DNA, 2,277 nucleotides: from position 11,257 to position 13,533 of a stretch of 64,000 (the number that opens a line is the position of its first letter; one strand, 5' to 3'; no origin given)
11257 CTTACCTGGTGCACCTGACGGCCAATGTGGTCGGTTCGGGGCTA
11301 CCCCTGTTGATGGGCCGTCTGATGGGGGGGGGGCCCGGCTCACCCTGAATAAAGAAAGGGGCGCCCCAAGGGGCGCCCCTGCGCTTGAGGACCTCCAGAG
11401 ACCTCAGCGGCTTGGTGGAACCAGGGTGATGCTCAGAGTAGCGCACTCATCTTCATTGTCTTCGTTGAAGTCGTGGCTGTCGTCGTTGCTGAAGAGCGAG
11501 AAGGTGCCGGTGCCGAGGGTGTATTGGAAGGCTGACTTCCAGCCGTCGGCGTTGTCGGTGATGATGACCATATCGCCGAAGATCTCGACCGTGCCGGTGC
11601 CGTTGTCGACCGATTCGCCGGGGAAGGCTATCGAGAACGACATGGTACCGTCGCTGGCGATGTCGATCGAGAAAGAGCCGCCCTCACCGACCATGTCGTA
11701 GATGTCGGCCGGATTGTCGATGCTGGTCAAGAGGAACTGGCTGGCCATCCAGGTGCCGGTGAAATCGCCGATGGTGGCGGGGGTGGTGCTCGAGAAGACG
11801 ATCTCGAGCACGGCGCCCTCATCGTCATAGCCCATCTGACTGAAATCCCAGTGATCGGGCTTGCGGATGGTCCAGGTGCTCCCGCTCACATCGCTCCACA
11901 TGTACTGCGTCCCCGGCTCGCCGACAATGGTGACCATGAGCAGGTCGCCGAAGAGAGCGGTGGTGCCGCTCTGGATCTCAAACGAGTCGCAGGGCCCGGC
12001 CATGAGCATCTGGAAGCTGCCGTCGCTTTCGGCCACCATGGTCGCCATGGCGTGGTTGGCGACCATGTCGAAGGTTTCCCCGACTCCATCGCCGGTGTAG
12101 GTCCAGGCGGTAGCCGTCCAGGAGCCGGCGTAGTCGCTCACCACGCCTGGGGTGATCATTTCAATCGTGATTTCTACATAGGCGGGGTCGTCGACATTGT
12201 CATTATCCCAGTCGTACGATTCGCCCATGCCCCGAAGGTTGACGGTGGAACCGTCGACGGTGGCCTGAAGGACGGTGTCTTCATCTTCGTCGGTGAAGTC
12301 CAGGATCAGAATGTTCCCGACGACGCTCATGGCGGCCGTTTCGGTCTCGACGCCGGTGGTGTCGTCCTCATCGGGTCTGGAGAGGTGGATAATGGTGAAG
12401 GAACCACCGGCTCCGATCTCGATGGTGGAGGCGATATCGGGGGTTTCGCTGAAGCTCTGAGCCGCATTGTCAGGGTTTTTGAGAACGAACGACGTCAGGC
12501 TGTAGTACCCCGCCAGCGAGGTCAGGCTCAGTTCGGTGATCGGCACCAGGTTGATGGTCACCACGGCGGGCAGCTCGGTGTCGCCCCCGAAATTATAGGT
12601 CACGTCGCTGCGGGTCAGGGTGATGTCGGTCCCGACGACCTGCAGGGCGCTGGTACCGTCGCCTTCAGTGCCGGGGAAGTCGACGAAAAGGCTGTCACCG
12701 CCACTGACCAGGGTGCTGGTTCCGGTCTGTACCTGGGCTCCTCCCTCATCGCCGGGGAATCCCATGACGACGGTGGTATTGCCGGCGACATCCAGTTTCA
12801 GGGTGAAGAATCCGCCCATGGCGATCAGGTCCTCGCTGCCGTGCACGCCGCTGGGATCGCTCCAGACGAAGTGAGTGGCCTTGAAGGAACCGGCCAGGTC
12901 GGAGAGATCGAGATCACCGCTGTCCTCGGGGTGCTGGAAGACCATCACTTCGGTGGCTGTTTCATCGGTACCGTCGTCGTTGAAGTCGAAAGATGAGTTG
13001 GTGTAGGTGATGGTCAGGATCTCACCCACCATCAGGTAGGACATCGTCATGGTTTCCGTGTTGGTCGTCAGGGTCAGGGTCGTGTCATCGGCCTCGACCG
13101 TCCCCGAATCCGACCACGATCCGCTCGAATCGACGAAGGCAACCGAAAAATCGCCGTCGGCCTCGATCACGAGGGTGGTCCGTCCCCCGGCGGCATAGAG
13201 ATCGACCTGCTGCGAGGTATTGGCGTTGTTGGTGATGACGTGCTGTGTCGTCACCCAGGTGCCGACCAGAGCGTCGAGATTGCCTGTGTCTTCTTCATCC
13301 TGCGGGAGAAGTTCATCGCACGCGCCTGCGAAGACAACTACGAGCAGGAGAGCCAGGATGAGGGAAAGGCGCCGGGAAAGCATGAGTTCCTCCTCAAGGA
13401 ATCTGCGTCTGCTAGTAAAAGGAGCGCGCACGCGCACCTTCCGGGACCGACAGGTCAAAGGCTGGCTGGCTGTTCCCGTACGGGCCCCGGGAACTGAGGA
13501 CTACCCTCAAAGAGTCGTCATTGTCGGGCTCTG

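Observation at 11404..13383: Lipoprotein made of five tandem lipocalin-like modules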

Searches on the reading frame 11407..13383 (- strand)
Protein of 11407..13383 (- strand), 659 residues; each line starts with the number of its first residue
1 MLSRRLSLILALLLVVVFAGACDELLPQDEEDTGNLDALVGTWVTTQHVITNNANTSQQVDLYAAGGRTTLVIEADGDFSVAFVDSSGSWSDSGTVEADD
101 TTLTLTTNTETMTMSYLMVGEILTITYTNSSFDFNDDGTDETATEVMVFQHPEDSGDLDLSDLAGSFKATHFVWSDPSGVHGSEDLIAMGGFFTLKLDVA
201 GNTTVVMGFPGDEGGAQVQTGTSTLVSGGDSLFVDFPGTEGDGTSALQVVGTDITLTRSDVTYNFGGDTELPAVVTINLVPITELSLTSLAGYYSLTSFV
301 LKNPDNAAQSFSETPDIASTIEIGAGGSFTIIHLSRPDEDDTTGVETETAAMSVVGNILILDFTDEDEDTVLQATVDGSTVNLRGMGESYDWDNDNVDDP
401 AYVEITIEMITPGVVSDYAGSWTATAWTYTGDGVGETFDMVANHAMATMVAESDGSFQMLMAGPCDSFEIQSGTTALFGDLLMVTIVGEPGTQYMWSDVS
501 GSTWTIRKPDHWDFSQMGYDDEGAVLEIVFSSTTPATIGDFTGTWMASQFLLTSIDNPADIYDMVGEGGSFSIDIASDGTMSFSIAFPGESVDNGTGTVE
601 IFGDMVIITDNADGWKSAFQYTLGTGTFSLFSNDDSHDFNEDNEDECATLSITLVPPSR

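Call 4: search_protein_families(library=pfam, proteins=[window:11407-13383:-], max_evalue=10)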
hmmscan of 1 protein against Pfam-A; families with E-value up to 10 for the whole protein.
window:11407-13383:- (659 aa): 0 families

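Call 5: search_protein_families(library=ncbifam, proteins=[window:11407-13383:-], max_evalue=10)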
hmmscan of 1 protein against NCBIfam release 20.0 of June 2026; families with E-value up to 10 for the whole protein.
window:11407-13383:- (659 aa): 0 families

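Call 10: find_homologous_proteins(query=window:11407-13383:-, max_evalue=0.001)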
Query window:11407-13383:- (659 aa): 8 proteins with E <= 0.001 among 8000 candidates.
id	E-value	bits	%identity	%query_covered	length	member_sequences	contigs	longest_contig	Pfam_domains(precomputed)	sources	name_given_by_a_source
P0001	0.0e+0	1443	100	100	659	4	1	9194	-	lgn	-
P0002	0.0e+0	1040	72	100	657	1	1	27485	-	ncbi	-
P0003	1.6e-212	726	54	98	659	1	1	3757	PF13648.13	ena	-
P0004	1.1e-168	581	47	100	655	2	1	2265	-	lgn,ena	-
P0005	2.0e-150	521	45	100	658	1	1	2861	-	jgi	-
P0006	7.7e-147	509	44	100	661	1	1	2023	PF13648.13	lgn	-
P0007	6.2e-139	483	43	100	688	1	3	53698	-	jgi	-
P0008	7.2e-132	459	48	73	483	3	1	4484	-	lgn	-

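Call 17: find_encoding_contigs(protein=P0002, flank=10000, max_places=3)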
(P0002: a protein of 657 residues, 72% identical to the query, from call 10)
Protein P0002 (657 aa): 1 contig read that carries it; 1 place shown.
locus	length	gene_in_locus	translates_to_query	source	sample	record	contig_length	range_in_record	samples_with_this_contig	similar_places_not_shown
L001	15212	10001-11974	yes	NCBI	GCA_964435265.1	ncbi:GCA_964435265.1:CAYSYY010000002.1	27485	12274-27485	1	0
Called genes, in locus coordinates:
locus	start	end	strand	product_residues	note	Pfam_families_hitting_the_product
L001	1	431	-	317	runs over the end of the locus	-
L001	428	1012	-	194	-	PF07638:Sigma70_ECF (weak), PF04542:Sigma70_r2, PF08281:Sigma70_r4_2, PF04545:Sigma70_r4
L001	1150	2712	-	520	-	PF02321:OEP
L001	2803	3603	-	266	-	PF04338:DUF481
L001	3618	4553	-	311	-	PF01435:Peptidase_M48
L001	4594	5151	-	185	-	PF04011:LemA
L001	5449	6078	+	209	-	PF01966:HD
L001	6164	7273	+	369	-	PF13439:Glyco_transf_4, PF20706:GT4-conflict (weak), PF00534:Glycos_transf_1, PF13692:Glyco_trans_1_4, PF13524:Glyco_trans_1_2 (faint)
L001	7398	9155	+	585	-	PF07969:Amidohydro_3, PF01979:Amidohydro_1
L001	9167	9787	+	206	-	PF12802:MarR_2, PF22381:Staph_reg_Sar_Rot, PF01047:MarR, PF13463:HTH_27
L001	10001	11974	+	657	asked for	-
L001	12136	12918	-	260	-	PF02517:Rce1-like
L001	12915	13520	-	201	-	PF00440:TetR_N, PF16925:TetR_C_13, PF13977:TetR_C_6, PF16859:TetR_C_11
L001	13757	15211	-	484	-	?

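Call 18: find_encoding_contigs(protein=P0007, flank=10000, max_places=3)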
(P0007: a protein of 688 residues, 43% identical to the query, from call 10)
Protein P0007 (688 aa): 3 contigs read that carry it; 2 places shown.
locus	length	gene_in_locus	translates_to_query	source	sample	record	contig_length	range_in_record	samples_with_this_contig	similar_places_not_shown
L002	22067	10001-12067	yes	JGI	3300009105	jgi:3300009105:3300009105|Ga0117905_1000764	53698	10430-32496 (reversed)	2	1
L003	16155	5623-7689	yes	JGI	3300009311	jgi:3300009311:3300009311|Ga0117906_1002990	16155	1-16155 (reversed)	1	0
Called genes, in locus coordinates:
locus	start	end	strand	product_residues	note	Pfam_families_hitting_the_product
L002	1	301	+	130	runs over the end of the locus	-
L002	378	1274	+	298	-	PF07228:SpoIIE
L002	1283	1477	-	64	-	-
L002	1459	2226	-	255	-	PF04015:DUF362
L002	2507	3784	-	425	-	PF04055:Radical_SAM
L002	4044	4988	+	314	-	PF04055:Radical_SAM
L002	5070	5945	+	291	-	PF01370:Epimerase, PF05368:NmrA, PF13460:NAD_binding_10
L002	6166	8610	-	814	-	PF12704:MacB_PCD, PF02687:FtsX, PF12704:MacB_PCD, PF02687:FtsX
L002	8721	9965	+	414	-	PF00245:Alk_phosphatase, PF01676:Metalloenzyme (weak)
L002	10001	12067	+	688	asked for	-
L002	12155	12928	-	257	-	-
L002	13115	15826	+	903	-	PF14870:PSII_BNR (faint), PF02012:BNR (faint), PF15902:Sortilin-Vps10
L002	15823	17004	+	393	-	PF00266:Aminotran_5, PF00155:Aminotran_1_2 (faint), PF01041:DegT_DnrJ_EryC1 (weak)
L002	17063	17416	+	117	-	-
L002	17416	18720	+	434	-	PF07690:MFS_1, PF13347:MFS_2 (weak), PF07690:MFS_1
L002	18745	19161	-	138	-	-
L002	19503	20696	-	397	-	PF00144:Beta-lactamase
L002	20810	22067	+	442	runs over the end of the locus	PF09587:PGA_cap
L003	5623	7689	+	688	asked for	-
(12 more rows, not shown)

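Call 19: find_related_loci(query=A1, collection=genome_contigs, flank=10000)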
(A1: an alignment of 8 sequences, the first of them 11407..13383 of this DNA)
Query A1 (659 aa) in genome_contigs; peptide patterns used: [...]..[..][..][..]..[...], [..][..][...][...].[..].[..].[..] (x = any residue, [..] = any of these).
282 stretches matched a pattern; 22 encode a relative of the query (tblastn E <= 1e-3); 22 distinct loci.
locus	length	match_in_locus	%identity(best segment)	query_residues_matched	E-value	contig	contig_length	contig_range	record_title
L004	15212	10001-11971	72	1-659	0e+0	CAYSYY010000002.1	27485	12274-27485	MAG TPA_asm: uncultured Gemmatimonadota bacterium isolate SRP214966_co2_341 genome assembly, contig: NODE_2142_length_27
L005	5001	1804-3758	43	1-657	3e-126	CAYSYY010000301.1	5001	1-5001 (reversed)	MAG TPA_asm: uncultured Gemmatimonadota bacterium isolate SRP214966_co2_341 genome assembly, contig: NODE_34296_length_5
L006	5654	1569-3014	29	4-648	1e-39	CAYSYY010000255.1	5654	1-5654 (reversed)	MAG TPA_asm: uncultured Gemmatimonadota bacterium isolate SRP214966_co2_341 genome assembly, contig: NODE_28339_length_5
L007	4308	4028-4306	53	1-96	3e-23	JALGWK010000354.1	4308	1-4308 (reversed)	MAG: bacterium isolate Meg22_46_Bin_213 Meg22_46_Bin_213_scaffold_211437, whole genome shotgun sequence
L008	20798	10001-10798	31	9-658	1e-18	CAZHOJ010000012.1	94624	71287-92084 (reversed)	MAG TPA_asm: uncultured Ignavibacteriaceae bacterium isolate SRP319275_co4_88 genome assembly, contig: NODE_113_length_9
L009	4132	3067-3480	34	37-659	1e-14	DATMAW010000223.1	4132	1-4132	MAG TPA_asm: Gemmatimonadales bacterium isolate SMAG_U13336 k141_272606, whole genome shotgun sequence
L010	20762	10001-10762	31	39-650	1e-13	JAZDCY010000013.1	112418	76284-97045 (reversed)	MAG: Gemmatimonadota bacterium isolate LQ108M_Bin_23 LQ108M_Bin_23_scaffold_13, whole genome shotgun sequence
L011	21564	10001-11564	38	10-655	2e-12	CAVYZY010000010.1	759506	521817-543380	MAG: uncultured Gemmatimonadales bacterium isolate MFD02809.bin.1.312 genome assembly, contig: contig_59234, whole genom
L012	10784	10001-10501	36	2-654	2e-12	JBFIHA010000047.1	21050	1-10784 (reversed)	MAG: Gemmatimonadales bacterium isolate Mix_sand11.2021.09.Z.113 k141_2869194_length_21050_cov_17.0699, whole genome sho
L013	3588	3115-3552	32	1-149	3e-12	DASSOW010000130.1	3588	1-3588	MAG TPA_asm: Gemmatimonadales bacterium isolate SMAG_U1262 k141_37950, whole genome shotgun sequence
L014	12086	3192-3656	30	9-652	6e-12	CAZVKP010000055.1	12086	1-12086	MAG TPA_asm: uncultured Calditrichaceae bacterium isolate binchicken_co17_43 genome assembly, contig: NODE_11705_length_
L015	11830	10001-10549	32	4-630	1e-11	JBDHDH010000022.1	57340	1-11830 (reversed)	MAG: Gemmatimonadota bacterium isolate M8-32_Bin_209 M8-32_Bin_209_scaffold_1877, whole genome shotgun sequence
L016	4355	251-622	31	39-654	8e-11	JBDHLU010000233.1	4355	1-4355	MAG: Gemmatimonadota bacterium isolate AB_69_Bin_222 AB_69_Bin_222_scaffold_53823, whole genome shotgun sequence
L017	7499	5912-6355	32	4-655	3e-10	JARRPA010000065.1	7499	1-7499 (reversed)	MAG: Gemmatimonadota bacterium isolate Spart_164_MAG scaffold_826, whole genome shotgun sequence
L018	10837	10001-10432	29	4-659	1e-9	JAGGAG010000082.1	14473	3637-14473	MAG: Gemmatimonadetes bacterium isolate CTSoil_084 scaffold_2525, whole genome shotgun sequence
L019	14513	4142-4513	29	36-623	2e-9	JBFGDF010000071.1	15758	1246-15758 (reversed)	MAG: Gemmatimonadales bacterium isolate Mix_sand02.2020.12.D.33 k141_1000635_length_15758_cov_19.1922, whole genome shot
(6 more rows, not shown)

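Call 25: search_protein_families(library=pfam, proteins=[P0003, P0006], max_evalue=1)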
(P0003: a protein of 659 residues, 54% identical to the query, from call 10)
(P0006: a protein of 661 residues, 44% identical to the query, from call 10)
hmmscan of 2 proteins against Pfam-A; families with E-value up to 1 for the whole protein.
P0003 (659 aa): 1 family
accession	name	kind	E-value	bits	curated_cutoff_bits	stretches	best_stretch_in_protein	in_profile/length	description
PF13648.12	Lipocalin_4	-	2.4e-05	25.6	22.4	1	418-491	1-73/89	Lipocalin-like domain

P0006 (661 aa): 4 families
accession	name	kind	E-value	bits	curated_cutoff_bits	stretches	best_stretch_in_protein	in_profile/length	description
PF13648.12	Lipocalin_4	-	2.1e-08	35.3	22.4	1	37-113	1-76/89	Lipocalin-like domain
PF07617.17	DUF1579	-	0.0016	18.8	25.2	0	414-449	7-42/155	Protein of unknown function (DUF1579)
PF17991.7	Thioredoxin_10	-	0.0067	17.4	27.1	1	35-103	39-106/142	Thioredoxin like C-terminal domain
PF13540.12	RCC1_2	-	0.11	12.8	22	0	186-201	4-19/30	Regulator of chromosome condensation (RCC1) repeat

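Call 33: search_protein_families(library=ncbifam, proteins=[P0003, P0006], max_evalue=1)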
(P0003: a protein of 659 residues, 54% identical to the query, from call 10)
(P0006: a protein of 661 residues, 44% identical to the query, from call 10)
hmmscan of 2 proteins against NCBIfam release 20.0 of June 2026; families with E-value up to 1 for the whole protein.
P0003 (659 aa): 0 families

P0006 (661 aa): 1 family
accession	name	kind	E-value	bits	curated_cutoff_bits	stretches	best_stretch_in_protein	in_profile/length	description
TIGR03066.1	Gem_osc_para_1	paralog_domain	0.022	14.9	93.25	1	8-104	5-83/121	TIGR03066 family protein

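Call 37: predict_structure(alignment_id=A1)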
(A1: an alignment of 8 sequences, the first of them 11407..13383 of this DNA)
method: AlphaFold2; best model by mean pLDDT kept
length: 659 residues; sequences in the alignment: 8
mean_pLDDT: 82.4   pTM: 0.65
mean pLDDT of the five models: 82.4, 80.2, 79.1, 77.4, 72.8
residues with pLDDT >= 90: 247; 70-90: 315; 50-70: 67; < 50: 30
segments of 3 or more residues with pLDDT < 50: 1-8, 16-33, 153-156
pLDDT, mean of each block of 10 residues (from residue 1): 43 47 37 63 78 83 69 81 71 84 84 77 82 87 85 54 85 77 83 91 89 79 72 71 65 70 77 81 89 93 86 83 93 88 88 93 83 91 89 87 92 87 93 77 90 93 84 92 89 90 92 67 86 90 93 90 92 94 91 92 90 88 89 89 90 87
secondary structure, 60 per line:
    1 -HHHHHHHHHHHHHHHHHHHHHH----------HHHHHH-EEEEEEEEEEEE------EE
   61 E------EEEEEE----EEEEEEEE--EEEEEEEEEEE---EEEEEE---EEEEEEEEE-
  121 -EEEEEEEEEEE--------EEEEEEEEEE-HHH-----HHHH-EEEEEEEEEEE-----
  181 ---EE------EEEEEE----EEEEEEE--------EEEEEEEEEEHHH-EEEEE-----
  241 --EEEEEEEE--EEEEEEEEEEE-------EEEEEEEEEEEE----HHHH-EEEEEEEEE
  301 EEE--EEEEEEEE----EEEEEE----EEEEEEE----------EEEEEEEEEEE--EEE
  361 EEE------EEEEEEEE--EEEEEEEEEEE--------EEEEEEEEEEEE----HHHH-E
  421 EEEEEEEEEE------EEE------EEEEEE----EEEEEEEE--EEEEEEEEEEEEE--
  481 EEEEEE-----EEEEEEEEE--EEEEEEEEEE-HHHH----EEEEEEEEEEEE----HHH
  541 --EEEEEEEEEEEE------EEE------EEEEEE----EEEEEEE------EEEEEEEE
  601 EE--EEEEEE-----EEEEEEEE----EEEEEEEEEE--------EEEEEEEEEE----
elements in order: H2-23 H34-39 E41-52 E59-61 E68-73 E78-85 E88-98 E102-107 E111-119 E122-132 E141-150 H160-163 E165-175 E192-197 E202-208 E217-226 E231-235 E243-250 E253-263 E271-282 H287-290 E292-303 E306-313 E318-323 E328-334 E345-355 E358-363 E370-377 E380-390 E399-410 H415-418 E420-430 E437-439 E446-451 E456-463 E466-478 E481-486 E492-500 E503-512 H514-517 E522-533 E543-554 E561-563 E570-575 E580-586 E593-602 E605-610 E616-623 E628-637 E646-655

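Call 40: fold_search(model_id=the predicted structure, library=pdb)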
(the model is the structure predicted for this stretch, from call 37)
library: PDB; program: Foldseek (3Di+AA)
matches with E <= 10: 1158; with E <= 0.001: 13
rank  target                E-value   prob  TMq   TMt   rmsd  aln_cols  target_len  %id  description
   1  3ve1_A                3.0e-06  1.00  0.13  0.16  21.2       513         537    7  The 2.9 angstrom crystal structure of Transferrin binding protein B (TbpB) from serogroup B M982 Neisseria meningitidi (released 2012-02-22)
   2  3ve1_C                6.9e-06  1.00  0.14  0.16  21.3       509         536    7  The 2.9 angstrom crystal structure of Transferrin binding protein B (TbpB) from serogroup B M982 Neisseria meningitidi (released 2012-02-22)
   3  9lto_S                1.8e-05  0.51  0.08  0.07  32.7       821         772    8  Cryo-EM structure of DDB1-DDA1-DET1-Ube2e2 complex (released 2026-01-28)
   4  3ve2_A                2.3e-05  1.00  0.14  0.17  21.3       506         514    8  The 2.1 angstrom crystal structure of Transferrin binding protein B (TbpB) from serogroup B M982 Neisseria meningitidi (released 2012-02-22)
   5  3r05_A                3.5e-05  0.75  0.12  0.10  26.7      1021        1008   10  Structure of neurexin 1 alpha (domains LNS1-LNS6), with splice insert SS3 (released 2011-06-15)
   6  9dc4_B                1.3e-04  0.95  0.12  0.14  20.0       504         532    8  Transferrin Binding Protein A in complex with transferrin binding protein B, transferrin and globular domain of TonB (released 2026-03-04)
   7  4nw4                  1.6e-04  1.00  0.15  0.32  16.1       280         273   13  Crystal structure of a DUF4822 family protein (EF0375) from Enterococcus faecalis V583 at 1.85 A resolution (released 2014-02-19)
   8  2o62_A                2.2e-04  1.00  0.13  0.28  17.8       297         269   13  CRYSTAL STRUCTURE OF A PROTEIN WITH UNKNOWN FUNCTION FROM DUF3598 FAMILY (NPUN_R4044) FROM NOSTOC PUNCTIFORME PCC 7310 (released 2007-02-13)
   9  6ap4_D                2.6e-04  0.82  0.12  0.16  17.7       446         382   10  Crystal structure of the DNA polymerase III subunit beta from Acinetobacter baumannii (released 2017-12-20)
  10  2o62_B                3.4e-04  1.00  0.14  0.30  16.9       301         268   13  CRYSTAL STRUCTURE OF A PROTEIN WITH UNKNOWN FUNCTION FROM DUF3598 FAMILY (NPUN_R4044) FROM NOSTOC PUNCTIFORME PCC 7310 (released 2007-02-13)
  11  6ap4_J                3.6e-04  0.75  0.12  0.16  17.3       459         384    9  Crystal structure of the DNA polymerase III subunit beta from Acinetobacter baumannii (released 2017-12-20)
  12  6ap4_B                5.4e-04  0.66  0.11  0.16  17.3       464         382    9  Crystal structure of the DNA polymerase III subunit beta from Acinetobacter baumannii (released 2017-12-20)
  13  9g41_A                5.4e-04  0.23  0.09  0.05  32.8       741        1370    9  Mouse Teneurin2 dimer variant A0B1 (released 2026-01-21)
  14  4o4x_A                1.0e-03  0.90  0.14  0.17  20.1       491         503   10  Crystal structure of the vaccine antigen Transferrin Binding Protein B (TbpB) double mutant Tyr-167-Ala and Trp-176-Al (released 2015-01-14)
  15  5yvf_C                1.1e-03  0.99  0.12  0.22  18.2       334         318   10  Crystal structure of BFA1 (released 2018-08-08)
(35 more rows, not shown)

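Call 53: search_protein_families(library=pfam, proteins=[L006:3369-5624:-, L016:1915-4074:+, L008:11076-11747:+, L008:13433-14431:+, L012:4188-7865:-, L013:118-2982:-, L019:7360-10623:+], max_evalue=0.0001)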
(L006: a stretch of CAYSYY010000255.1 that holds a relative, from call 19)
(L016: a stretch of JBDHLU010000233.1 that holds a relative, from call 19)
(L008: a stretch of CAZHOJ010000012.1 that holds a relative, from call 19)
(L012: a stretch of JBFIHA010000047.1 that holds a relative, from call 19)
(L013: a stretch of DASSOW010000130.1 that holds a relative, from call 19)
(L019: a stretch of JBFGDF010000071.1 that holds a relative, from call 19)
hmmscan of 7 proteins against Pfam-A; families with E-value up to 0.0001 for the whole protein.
L006:3369-5624:- (751 aa): 10 families
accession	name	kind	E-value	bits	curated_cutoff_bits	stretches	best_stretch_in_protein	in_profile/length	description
PF08448.16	PAS_4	-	4.3e-46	156.1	23.1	3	248-359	2-110/110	PAS fold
PF13426.13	PAS_9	-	7.2e-24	84.5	27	2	251-356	1-103/103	PAS domain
PF00072.30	Response_reg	-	1.4e-21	77.2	30.2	1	631-743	1-110/111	Response regulator receiver domain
PF00989.32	PAS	-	1.2e-20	74.1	22.6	2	243-354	3-113/113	PAS fold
PF02518.31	HATPase_c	-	1.3e-20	74.3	26.4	1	487-607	2-109/111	Histidine kinase-, DNA gyrase B-, and HSP90-like ATPase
PF00512.31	HisKA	-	6.7e-13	48.9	26.9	1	381-443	3-64/66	His Kinase A (phospho-acceptor) domain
PF13188.13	PAS_8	-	1.3e-10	41.2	21.8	1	115-175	2-59/65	PAS domain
PF12860.13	PAS_7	-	8.2e-10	39.3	27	1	121-234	2-115/115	PAS fold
PF08447.18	PAS_3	-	1.5e-07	32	25.6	0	23-94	15-87/89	PAS fold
PF13596.12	PAS_10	-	4.9e-05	24.4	22.1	0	25-100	36-106/106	PAS domain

L016:1915-4074:+ (719 aa): 6 families
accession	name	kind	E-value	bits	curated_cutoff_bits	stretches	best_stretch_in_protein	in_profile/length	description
PF02518.31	HATPase_c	-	7.5e-27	94.4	26.4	1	606-714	1-110/111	Histidine kinase-, DNA gyrase B-, and HSP90-like ATPase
PF00989.32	PAS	-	3.8e-13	49.9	22.6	1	371-476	7-112/113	PAS fold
PF00512.31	HisKA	-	2.1e-11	44.1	26.9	1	499-561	5-63/66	His Kinase A (phospho-acceptor) domain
PF13426.13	PAS_9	-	8e-10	39.4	27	1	376-477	2-101/103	PAS domain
PF08448.16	PAS_4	-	7.4e-08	33.1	23.1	1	376-478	6-106/110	PAS fold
PF08447.18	PAS_3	-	3.2e-05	24.5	25.6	0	389-466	3-81/89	PAS fold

L008:11076-11747:+ (223 aa): 2 families
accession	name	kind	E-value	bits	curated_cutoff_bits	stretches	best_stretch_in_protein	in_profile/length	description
PF00072.30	Response_reg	-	8.1e-27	94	30.2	1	7-116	1-110/111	Response regulator receiver domain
PF00486.34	Trans_reg_C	-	2.3e-22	79.3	26.2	1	150-220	5-76/77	Transcriptional regulatory protein, C terminal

L008:13433-14431:+ (332 aa): 2 families
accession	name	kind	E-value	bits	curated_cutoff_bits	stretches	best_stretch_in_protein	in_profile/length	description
PF00072.30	Response_reg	-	8.7e-27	93.9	30.2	1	109-219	1-110/111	Response regulator receiver domain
PF00486.34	Trans_reg_C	-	9.2e-21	74.2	26.2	1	255-325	5-76/77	Transcriptional regulatory protein, C terminal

L012:4188-7865:- (1225 aa): 1 family
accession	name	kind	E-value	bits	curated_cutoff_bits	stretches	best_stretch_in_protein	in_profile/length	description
PF03704.23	BTAD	-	1.3e-17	65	22.1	1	388-532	1-146/146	Bacterial transcriptional activator domain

L013:118-2982:- (954 aa): 3 families
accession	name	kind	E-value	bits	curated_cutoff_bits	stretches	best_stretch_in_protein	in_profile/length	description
PF03704.23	BTAD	-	2.2e-12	48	22.1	1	107-235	23-145/146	Bacterial transcriptional activator domain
PF13431.12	TPR_17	-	3.3e-05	24.3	24.4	0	579-600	2-23/34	Tetratricopeptide repeat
PF13414.12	TPR_11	-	7.6e-05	22.8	26.8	0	454-485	1-32/42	TPR repeat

L019:7360-10623:+ (1087 aa): 5 families
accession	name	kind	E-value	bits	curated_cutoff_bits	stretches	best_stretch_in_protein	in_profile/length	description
PF15902.12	Sortilin-Vps10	-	1.6e-32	113.3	33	2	130-256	3-116/446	Sortilin, neurotensin receptor 3,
PF02012.26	BNR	-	2.2e-14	51.5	27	0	182-192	1-11/12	BNR/Asp-box repeat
PF14870.12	PSII_BNR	-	2.8e-09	37.1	27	0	287-387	38-138/303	Photosynthesis system II assembly factor YCF48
PF13088.12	BNR_2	-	1.6e-06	28.1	31.4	0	518-656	85-201/277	BNR repeat-like domain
PF24316.1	Tli3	-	1.9e-06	28.7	27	0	329-349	82-105/129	T6SS Tli3 immunity protein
